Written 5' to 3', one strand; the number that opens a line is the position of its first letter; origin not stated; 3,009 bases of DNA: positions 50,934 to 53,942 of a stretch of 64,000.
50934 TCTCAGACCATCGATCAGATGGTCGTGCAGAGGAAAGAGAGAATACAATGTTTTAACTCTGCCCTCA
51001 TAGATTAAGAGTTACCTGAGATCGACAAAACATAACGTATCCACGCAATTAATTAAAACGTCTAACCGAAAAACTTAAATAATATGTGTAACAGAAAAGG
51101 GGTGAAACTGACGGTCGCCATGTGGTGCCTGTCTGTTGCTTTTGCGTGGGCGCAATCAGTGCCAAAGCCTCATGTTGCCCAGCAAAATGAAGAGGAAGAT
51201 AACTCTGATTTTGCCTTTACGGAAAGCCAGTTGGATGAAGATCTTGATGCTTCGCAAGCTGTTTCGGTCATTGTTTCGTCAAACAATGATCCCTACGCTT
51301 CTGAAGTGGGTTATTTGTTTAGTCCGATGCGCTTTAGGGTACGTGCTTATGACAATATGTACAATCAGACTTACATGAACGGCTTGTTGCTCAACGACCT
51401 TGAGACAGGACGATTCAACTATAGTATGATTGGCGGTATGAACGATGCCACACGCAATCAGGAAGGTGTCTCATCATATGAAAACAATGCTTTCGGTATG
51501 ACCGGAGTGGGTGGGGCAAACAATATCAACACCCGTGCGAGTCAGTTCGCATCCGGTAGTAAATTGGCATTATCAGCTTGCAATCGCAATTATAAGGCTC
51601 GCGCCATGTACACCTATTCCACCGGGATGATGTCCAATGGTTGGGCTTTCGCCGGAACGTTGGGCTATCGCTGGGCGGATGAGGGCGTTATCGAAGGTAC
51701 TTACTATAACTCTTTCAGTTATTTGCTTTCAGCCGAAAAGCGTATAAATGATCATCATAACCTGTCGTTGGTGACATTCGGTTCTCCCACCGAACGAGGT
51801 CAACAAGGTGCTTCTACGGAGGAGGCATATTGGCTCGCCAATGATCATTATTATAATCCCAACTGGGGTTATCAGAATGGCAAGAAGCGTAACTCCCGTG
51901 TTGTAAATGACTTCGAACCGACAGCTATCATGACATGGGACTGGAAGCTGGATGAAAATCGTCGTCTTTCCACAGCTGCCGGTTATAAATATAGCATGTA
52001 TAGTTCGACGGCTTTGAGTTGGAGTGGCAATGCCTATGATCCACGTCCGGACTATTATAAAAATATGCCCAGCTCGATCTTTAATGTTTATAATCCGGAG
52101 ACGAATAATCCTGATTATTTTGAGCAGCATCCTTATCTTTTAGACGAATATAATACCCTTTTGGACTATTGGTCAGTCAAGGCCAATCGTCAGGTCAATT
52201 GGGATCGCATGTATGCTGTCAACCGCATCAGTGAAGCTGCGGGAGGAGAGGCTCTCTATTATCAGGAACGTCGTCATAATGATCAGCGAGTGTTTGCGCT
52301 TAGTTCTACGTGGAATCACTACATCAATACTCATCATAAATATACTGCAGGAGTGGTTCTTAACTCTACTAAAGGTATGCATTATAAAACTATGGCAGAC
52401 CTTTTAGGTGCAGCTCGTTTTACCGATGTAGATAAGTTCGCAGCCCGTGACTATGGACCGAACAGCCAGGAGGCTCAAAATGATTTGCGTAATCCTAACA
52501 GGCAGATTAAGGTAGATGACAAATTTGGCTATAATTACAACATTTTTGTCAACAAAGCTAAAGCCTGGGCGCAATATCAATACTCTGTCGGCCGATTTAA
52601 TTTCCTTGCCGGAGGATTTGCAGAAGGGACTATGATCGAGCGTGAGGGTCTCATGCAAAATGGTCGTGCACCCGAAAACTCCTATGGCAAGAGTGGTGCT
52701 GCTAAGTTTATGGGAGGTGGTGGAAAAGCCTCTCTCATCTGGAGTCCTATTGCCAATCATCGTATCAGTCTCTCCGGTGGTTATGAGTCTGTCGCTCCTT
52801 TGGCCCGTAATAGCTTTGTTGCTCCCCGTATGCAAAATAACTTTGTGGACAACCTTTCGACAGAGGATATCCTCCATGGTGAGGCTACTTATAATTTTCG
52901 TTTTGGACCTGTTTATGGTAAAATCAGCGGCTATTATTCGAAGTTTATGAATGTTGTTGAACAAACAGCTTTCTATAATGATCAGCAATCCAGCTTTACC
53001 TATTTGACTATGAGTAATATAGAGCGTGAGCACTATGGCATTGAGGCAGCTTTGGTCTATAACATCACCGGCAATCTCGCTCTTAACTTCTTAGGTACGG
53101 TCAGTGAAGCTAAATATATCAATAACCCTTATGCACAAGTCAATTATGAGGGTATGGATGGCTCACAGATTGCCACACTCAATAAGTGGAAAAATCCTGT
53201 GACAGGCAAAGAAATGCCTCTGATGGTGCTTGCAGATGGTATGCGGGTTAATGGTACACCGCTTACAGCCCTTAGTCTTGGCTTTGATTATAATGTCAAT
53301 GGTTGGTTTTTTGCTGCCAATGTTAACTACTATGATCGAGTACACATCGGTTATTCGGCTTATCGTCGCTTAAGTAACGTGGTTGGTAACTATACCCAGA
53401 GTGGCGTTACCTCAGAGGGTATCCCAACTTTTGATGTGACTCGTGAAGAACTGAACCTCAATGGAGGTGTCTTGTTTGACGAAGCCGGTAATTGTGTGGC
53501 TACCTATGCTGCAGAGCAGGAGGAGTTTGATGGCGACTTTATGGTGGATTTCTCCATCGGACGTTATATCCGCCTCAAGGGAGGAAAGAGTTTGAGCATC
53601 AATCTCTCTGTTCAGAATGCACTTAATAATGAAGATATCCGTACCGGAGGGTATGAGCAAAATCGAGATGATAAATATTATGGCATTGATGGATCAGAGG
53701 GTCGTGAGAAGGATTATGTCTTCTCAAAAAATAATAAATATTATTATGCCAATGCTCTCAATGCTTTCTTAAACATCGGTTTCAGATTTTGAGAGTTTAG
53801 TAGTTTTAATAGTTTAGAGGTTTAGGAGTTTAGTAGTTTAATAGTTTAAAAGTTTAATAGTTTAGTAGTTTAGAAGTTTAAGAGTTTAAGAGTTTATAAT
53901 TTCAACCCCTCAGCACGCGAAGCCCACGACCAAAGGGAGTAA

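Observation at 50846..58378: TonB-dependent receptor plus three acidic-signal surface lipoproteins including a DRGH nuclease: candidate extracellular nucleic-acid capture and uptake operon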

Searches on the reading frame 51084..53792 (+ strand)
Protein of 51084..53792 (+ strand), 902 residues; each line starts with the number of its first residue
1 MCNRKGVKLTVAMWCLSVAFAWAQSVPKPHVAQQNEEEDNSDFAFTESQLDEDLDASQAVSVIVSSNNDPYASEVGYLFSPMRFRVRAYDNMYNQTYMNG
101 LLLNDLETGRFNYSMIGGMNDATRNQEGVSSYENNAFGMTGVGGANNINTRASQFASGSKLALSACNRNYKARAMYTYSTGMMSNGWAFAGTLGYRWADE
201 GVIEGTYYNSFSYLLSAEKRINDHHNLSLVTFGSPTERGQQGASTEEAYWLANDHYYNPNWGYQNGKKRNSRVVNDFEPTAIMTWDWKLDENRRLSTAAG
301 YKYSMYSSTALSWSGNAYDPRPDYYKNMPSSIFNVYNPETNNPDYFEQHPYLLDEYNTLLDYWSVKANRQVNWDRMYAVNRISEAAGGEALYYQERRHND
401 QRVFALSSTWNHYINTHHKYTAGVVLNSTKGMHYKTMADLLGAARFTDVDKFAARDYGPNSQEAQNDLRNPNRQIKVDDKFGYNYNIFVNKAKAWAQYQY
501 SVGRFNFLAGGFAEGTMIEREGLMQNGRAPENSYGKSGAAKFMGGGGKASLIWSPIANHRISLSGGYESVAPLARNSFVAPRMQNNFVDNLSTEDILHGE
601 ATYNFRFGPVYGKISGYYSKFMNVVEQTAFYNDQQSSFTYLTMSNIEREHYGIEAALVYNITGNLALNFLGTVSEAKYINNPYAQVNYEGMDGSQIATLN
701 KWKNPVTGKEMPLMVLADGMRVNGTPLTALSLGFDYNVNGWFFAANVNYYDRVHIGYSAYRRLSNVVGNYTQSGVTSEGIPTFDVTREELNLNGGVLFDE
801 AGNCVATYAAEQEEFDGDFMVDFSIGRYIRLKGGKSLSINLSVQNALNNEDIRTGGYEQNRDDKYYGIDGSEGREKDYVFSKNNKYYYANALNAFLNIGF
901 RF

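Call 3: search_protein_families(library=pfam, proteins=[window:51084-53792:+], max_evalue=0.01)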
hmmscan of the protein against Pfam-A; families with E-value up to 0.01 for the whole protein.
window:51084-53792:+ (902 aa): 0 families

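Call 4: search_protein_families(library=ncbifam, proteins=[window:51084-53792:+], max_evalue=0.01)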
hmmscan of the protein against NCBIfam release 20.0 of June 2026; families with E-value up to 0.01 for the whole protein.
window:51084-53792:+ (902 aa): 0 families

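Call 5: search_protein_families(library=pfam, proteins=[window:51084-53792:+], max_evalue=10)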
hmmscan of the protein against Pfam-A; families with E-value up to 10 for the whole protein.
window:51084-53792:+ (902 aa): 0 families

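Call 6: search_solved_structures(query=window:51084-53792:+, max_evalue=10)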
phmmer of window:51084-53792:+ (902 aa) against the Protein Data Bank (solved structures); distinct sequences matched with E-value up to 10: 2.
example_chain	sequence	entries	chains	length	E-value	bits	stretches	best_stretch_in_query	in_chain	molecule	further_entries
7ok7_G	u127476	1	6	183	0.059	14.9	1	762-832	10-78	Protein unc-119 homolog B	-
7ok6_HHH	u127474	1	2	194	0.065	14.7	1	762-832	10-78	Protein unc-119 homolog B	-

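Call 13: find_homologous_proteins(query=window:51084-53792:+)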
Query window:51084-53792:+ (902 aa): 5977 proteins with E <= 0.001 among 8000 candidates; the best 120 are listed.
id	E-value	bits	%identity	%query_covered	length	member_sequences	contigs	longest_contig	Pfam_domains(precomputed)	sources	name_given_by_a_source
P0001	0.0e+0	2083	100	100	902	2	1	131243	-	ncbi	-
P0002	0.0e+0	2079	100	100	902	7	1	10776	-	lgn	-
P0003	0.0e+0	1425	68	100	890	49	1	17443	-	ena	-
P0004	0.0e+0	1424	69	100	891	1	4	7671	-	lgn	-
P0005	0.0e+0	1424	69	100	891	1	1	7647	-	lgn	-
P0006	0.0e+0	1418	68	100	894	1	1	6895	-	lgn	-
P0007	0.0e+0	1415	68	100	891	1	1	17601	-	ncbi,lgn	-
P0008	0.0e+0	1409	67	100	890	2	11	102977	-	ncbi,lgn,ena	-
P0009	0.0e+0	1408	70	96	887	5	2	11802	-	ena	-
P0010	0.0e+0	1405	68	100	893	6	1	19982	-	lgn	-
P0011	0.0e+0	1405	68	100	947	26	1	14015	-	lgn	-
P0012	0.0e+0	1404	69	100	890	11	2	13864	-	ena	-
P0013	0.0e+0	1404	67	100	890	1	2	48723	-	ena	-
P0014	0.0e+0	1402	68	100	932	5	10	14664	-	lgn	-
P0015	0.0e+0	1400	67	100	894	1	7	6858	-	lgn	-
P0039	0.0e+0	1357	67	100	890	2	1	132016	-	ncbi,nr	ncbi:MAG: TonB-dependent receptor [Alloprevotella sp.]|nr:TonB-dependent receptor [Alloprevotella sp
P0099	0.0e+0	1302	65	100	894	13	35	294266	-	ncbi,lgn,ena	-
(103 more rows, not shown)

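Call 23: find_encoding_contigs(protein=P0001, flank=10000, max_places=4)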
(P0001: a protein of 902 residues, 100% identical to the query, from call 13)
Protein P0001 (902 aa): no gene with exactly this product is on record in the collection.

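Call 26: find_encoding_contigs(protein=P0039, flank=10000, max_places=3)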
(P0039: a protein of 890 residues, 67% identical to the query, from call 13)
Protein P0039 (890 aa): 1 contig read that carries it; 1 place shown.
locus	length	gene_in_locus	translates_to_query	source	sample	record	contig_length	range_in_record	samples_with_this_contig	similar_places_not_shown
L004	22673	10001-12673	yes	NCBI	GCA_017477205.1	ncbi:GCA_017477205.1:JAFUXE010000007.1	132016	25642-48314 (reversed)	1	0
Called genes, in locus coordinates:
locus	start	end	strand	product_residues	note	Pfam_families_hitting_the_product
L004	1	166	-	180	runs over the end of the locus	PF02915:Rubrerythrin, PF21349:RUBY_RBDX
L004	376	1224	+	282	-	PF01678:DAP_epimerase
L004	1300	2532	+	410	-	PF00155:Aminotran_1_2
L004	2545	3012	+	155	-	-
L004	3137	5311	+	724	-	PF12437:GSIII_N, PF00120:Gln-synt_C, PF18318:Gln-synt_C-ter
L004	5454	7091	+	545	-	PF13306:LRR_5, PF13855:LRR_8 (faint), PF13306:LRR_5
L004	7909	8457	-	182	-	PF21349:RUBY_RBDX, PF02915:Rubrerythrin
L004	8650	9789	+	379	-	PF01073:3Beta_HSD, PF01370:Epimerase, PF02719:Polysacc_synt_2, PF04321:RmlD_sub_bind, PF07993:NAD_binding_4, PF16363:GDP_Man_Dehyd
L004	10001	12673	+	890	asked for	-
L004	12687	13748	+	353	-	PF18942:DUF5689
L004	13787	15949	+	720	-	-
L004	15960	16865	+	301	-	PF01223:Endonuclease_NS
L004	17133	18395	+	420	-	-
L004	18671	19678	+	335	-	PF00561:Abhydrolase_1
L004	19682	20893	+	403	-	PF03447:NAD_binding_3, PF00742:Homoserine_dh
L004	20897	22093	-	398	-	-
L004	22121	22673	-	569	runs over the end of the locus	PF02690:Na_Pi_cotrans, PF01895:PhoU (faint)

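Call 27: find_encoding_contigs(protein=P0099, flank=10000, max_places=3)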
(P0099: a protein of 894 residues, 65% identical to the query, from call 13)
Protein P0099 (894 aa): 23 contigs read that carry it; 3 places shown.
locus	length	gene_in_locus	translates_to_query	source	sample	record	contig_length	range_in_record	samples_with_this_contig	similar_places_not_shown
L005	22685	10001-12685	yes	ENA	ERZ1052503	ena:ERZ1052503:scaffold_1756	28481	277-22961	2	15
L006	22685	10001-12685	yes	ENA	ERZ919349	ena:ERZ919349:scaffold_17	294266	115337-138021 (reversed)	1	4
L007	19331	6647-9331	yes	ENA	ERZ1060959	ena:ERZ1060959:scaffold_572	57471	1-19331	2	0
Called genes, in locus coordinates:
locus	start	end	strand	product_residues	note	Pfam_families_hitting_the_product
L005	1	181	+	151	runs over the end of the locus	?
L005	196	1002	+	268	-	PF00535:Glycos_transf_2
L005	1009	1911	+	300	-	PF00535:Glycos_transf_2, PF10111:Glyco_tranf_2_2, PF13641:Glyco_tranf_2_3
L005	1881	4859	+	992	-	PF13086:AAA_11, PF13604:AAA_30, PF13245:AAA_19, PF13086:AAA_11, PF13087:AAA_12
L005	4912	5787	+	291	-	PF00795:CN_hydrolase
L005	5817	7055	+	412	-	PF07670:Gate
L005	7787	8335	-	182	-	PF21349:RUBY_RBDX, PF02915:Rubrerythrin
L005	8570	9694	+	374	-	PF01073:3Beta_HSD, PF01370:Epimerase, PF02719:Polysacc_synt_2, PF04321:RmlD_sub_bind, PF07993:NAD_binding_4, PF16363:GDP_Man_Dehyd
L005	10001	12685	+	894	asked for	-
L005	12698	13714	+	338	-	PF18942:DUF5689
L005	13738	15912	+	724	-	-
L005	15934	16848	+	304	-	PF01223:Endonuclease_NS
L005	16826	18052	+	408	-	PF02113:Peptidase_S13, PF13354:Beta-lactamase2 (faint), PF02113:Peptidase_S13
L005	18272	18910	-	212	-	-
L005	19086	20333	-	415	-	PF00162:PGK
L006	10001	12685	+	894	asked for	-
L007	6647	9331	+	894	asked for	-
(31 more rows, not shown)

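Call 37: search_solved_structures(query=A2, max_evalue=1)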
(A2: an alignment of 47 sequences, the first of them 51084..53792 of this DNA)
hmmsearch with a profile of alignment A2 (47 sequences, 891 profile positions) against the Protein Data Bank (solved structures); distinct sequences matched with E-value up to 1: 0.

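Call 40: search_protein_families(library=pfam, alignment_id=A2, max_evalue=1)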
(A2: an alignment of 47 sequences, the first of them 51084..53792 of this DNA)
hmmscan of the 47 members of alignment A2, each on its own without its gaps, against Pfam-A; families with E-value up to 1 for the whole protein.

A. member 1, window:51084-53792:+ (902 aa): 0 families

B. families by the number of members that match (of 47 scanned): 10 families
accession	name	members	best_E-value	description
PF09089.16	gp12-short_mid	14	0.0024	Phage short tail fibre protein gp12, middle domain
PF07715.20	Plug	7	0.016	TonB-dependent Receptor Plug Domain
PF00593.30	TonB_dep_Rec_b-barrel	2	1.5e-07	TonB dependent receptor-like, beta-barrel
PF13715.12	CarbopepD_reg_2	1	5.2e-17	CarboxypepD_reg-like domain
PF13620.12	CarboxypepD_reg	1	1.8e-11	Carboxypeptidase regulatory-like domain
PF11114.13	Minor_capsid_2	1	0.014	Minor capsid protein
PF07852.16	DUF1642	1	0.022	Protein of unknown function (DUF1642)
PF00169.35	PH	1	0.095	PH domain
PF23389.1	Beta-prop_WDR19_1st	1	0.16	WDR19 first beta-propeller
PF12985.13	DUF3869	1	0.17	Domain of unknown function (DUF3869)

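Call 62: predict_structure(alignment_id=A2)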
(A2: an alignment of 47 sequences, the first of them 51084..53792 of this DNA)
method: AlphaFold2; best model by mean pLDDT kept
length: 902 residues; sequences in the alignment: 47
mean_pLDDT: 71.5   pTM: 0.74
mean pLDDT of the five models: 71.5, 68.7, 68.1, 67.2, 62.8
residues with pLDDT >= 90: 174; 70-90: 402; 50-70: 168; < 50: 158
segments of 3 or more residues with pLDDT < 50: 1-91, 116-127, 200-212, 241-259, 322-327, 857-861, 882-889
pLDDT, mean of each block of 10 residues (from residue 1): 33 33 22 23 26 25 30 34 35 67 72 48 45 67 66 77 64 76 86 66 38 72 90 63 33 35 67 73 92 93 82 66 50 55 72 70 60 82 87 86 92 92 93 91 87 75 88 91 90 93 91 94 85 87 93 89 92 82 77 90 88 88 81 60 89 86 83 85 80 72 89 89 66 81 81 71 85 85 88 89 88 77 80 77 72 52 54 55 46 69 71
secondary structure, 60 per line:
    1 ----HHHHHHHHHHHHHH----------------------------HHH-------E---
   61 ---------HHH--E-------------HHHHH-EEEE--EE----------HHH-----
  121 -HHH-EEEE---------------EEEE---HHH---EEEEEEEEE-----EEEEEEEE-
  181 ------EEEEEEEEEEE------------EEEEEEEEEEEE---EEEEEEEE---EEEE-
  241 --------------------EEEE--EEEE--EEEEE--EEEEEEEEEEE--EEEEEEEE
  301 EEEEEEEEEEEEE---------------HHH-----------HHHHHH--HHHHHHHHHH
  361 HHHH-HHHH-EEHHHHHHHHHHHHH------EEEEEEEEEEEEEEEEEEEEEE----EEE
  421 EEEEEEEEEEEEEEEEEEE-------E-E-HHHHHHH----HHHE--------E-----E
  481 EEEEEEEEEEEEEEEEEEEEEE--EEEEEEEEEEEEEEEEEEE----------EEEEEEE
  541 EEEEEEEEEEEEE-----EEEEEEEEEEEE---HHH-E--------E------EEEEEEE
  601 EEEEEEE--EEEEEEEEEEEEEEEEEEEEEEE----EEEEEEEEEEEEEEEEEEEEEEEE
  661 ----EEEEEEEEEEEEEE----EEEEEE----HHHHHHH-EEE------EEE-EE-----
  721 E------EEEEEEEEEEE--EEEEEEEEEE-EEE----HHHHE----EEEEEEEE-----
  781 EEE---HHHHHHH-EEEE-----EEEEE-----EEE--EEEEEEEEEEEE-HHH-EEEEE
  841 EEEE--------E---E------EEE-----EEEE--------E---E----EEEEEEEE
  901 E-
elements in order (helices of 4 or more, strands of 3 or more residues): H5-18 H89-93 E95-98 E126-129 E145-148 E158-166 E172-179 E187-197 E210-221 E225-232 E236-239 E261-264 E267-270 E273-277 E280-290 E293-313 H343-348 H351-364 H366-369 H373-385 E392-413 E418-439 H451-457 E480-502 E505-523 E534-553 E559-570 E594-607 E610-632 E637-660 E665-678 E683-688 H693-699 E701-703 E710-712 E728-738 E741-750 E752-754 H759-762 E768-775 E781-783 H787-793 E795-798 E804-808 E814-816 E819-830 E836-844 E864-866 E872-875 E893-901

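Call 68: search_protein_families(library=pfam, proteins=[L004:17133-18395:+, L004:15960-16865:+], max_evalue=0.001)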
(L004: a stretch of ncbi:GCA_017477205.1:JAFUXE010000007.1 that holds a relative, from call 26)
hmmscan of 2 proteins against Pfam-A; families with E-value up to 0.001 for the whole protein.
L004:17133-18395:+ (420 aa): 2 families
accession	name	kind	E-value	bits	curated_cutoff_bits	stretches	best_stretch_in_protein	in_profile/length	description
PF02113.21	Peptidase_S13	-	1.8e-66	225.2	22.8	2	247-410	271-436/444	D-Ala-D-Ala carboxypeptidase 3 (S13) family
PF13354.11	Beta-lactamase2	-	3.6e-06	26.9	22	0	238-397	63-213/214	Beta-lactamase enzyme family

L004:15960-16865:+ (301 aa): 1 family
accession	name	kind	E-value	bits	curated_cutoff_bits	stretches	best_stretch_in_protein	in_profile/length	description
PF01223.29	Endonuclease_NS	-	9.7e-35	120.7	23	1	64-286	9-223/223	DNA/RNA non-specific endonuclease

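Call 79: list_cluster_members(proteins=[L016:6256-8916:+, L019:6218-8878:+, L075:6103-8769:+, L082:6298-8967:+, L061:6290-8971:+, L072:6270-8960:+, L011:6178-8838:+, L055:6182-8866:+, L068:6242-8953:+, window:51084-53789:+])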
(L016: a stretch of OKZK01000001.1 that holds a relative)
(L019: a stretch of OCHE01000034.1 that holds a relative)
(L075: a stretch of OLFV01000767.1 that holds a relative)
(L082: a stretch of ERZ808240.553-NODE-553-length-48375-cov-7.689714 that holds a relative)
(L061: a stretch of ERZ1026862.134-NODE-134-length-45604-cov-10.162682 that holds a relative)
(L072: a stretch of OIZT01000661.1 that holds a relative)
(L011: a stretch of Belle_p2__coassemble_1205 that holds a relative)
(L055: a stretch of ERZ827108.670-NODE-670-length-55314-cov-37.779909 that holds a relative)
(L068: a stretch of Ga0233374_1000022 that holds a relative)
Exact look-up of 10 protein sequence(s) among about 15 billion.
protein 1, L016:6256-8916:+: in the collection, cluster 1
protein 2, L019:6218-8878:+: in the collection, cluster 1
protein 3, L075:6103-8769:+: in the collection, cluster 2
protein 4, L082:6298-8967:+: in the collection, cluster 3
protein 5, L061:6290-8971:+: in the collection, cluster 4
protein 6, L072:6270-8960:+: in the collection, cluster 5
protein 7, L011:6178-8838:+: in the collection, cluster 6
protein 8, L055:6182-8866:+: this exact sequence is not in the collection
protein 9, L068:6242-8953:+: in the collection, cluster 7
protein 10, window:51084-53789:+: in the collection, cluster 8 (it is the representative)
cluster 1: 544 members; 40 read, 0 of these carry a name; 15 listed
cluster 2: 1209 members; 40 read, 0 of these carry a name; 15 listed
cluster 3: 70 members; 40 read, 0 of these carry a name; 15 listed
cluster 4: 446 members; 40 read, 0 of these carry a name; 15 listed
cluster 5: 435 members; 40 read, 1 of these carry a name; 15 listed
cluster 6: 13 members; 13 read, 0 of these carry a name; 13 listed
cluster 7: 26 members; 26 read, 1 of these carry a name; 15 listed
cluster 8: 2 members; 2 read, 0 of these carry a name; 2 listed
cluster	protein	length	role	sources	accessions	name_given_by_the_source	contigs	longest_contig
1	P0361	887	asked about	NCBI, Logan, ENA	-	-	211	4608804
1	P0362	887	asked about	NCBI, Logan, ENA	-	-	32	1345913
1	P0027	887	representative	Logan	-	-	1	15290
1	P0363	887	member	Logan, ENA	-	-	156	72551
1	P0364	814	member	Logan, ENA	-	-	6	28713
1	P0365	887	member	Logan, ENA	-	-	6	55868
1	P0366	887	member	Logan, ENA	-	-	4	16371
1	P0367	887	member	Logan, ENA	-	-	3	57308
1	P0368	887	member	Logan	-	-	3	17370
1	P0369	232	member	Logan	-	-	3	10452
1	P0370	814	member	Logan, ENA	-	-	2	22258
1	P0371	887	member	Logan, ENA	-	-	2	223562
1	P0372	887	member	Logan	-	-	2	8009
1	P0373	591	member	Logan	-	-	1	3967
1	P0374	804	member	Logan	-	-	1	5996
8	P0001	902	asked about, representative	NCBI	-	-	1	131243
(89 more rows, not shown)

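Call 102: search_protein_families(library=padloc, proteins=[window:51084-53792:+], max_evalue=0.01)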
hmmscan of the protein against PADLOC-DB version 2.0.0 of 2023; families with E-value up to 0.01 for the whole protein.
window:51084-53792:+ (902 aa): 0 families

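Call 108: search_protein_representatives(alignment_id=A2)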
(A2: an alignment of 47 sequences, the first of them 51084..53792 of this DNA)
Query: 47 sequences, 891 profile positions. Proteins with E-value up to 0.001 (for the whole library): 2200; up to 1e-10: 1579; up to 1e-30: 813. The best 150 are listed.
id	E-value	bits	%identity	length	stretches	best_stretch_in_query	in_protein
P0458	0.0e+00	1446.0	-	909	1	1-891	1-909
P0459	0.0e+00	1290.8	-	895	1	12-891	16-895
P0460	0.0e+00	1011.3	-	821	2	1-761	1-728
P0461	8.9e-294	993.4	-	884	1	2-891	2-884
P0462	1.2e-249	847.3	-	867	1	1-891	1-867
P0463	2.7e-223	760.1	-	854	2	5-766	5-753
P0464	1.2e-220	751.4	-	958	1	31-891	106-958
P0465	3.1e-209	713.6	-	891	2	27-764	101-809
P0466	4.9e-202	689.8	-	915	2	37-764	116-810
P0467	2.7e-199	680.7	-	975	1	27-891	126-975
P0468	1.5e-196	671.7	-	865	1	7-891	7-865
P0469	2.1e-195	667.9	-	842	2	24-764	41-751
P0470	5.2e-195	666.6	-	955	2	37-761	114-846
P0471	7.6e-191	652.8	-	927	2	28-755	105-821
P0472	1.8e-189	648.2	-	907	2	44-762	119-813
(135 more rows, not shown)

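Call 110: search_protein_families(library=pfam, alignment_id=A3, max_evalue=0.01)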
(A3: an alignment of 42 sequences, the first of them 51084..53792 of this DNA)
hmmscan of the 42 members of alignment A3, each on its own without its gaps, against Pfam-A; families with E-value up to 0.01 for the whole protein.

A. member 1, window:51084-53792:+ (902 aa): 0 families

B. families by the number of members that match (of 42 scanned): 14 families
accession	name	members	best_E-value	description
PF13715.12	CarbopepD_reg_2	31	1.3e-16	CarboxypepD_reg-like domain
PF13620.12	CarboxypepD_reg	29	1e-14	Carboxypeptidase regulatory-like domain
PF07715.20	Plug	14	5.6e-07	TonB-dependent Receptor Plug Domain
PF09430.16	EMC7_beta-sandw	8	2.5e-06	ER membrane protein complex subunit 7, beta-sandwich domain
PF00593.30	TonB_dep_Rec_b-barrel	5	2.8e-11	TonB dependent receptor-like, beta-barrel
PF17210.9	SdrD_B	4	0.00033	SdrD B-like domain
PF17802.7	SpaA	4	0.0013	Prealbumin-like fold domain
PF14686.12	fn3_3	3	1.9e-06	Polysaccharide lyase family 4, domain II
PF08308.17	PEGA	2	0.00026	PEGA domain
PF25020.1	TTR_TEN1-4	2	0.00057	Teneurin TTR-like domain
PF23193.1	NOMO_3rd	1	0.00017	NOMO third transthyretin-like domain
PF23591.1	CILP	1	0.0026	Cartilage intermediate layer protein 1-like domain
PF15976.11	CooC_C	1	0.0053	CS1-pili formation C-terminal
PF23374.1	Fn3_arc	1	0.0061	Archaeal fibronectin-III type-like domain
